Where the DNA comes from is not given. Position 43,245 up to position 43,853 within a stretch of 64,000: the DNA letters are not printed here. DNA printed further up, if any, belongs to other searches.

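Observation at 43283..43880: Excisionase-type HTH gene followed by a single foreign high-GC gene with a GC-rich 15-bp inverted repeat, a possible mobile-element remnant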

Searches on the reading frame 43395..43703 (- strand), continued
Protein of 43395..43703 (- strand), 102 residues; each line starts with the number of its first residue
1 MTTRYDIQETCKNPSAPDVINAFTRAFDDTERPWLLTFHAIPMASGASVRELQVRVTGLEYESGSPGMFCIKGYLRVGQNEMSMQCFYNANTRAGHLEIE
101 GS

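Call 58: find_related_loci(query=A2, collection=viral_contigs, flank=5000)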
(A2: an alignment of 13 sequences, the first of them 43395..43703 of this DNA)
Query A2 (102 aa) in viral_contigs; peptide patterns used: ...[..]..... (x = any residue, [..] = any of these).
25 stretches matched a pattern, but none encodes a relative of the query by tblastn (E <= 1e-3).

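Call 84: find_encoding_contigs(protein=P0013, flank=5000, max_places=3)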
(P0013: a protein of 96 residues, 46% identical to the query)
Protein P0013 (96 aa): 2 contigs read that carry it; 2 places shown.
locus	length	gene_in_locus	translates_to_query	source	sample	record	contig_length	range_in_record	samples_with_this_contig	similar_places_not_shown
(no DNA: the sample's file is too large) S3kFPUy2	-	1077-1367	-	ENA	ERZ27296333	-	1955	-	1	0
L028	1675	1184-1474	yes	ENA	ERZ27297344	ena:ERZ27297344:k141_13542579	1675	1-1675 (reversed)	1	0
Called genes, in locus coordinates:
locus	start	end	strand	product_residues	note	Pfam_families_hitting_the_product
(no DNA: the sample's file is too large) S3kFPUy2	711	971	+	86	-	-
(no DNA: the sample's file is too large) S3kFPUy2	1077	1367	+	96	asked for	-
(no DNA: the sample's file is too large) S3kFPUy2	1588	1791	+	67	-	-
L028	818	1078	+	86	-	-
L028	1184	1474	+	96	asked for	-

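Call 94: search_dna_similar(query=window:43395-43703:-, collection=phages, mode=protein, max_evalue=0.01)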
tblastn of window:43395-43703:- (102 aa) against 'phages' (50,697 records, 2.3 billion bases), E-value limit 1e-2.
No match.

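Call 95: search_dna_similar(query=window:43395-43703:-, collection=plasmids, mode=protein, max_evalue=0.01)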
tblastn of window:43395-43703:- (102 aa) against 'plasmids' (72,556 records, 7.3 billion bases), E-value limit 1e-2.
No match.
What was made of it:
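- The family has no hits in viral contigs, phage records or plasmid records (calls 58, 94, 95).
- Tried and rejected: Viral contigs, phage records and plasmid records contained no relatives (calls 58, 94, 95).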
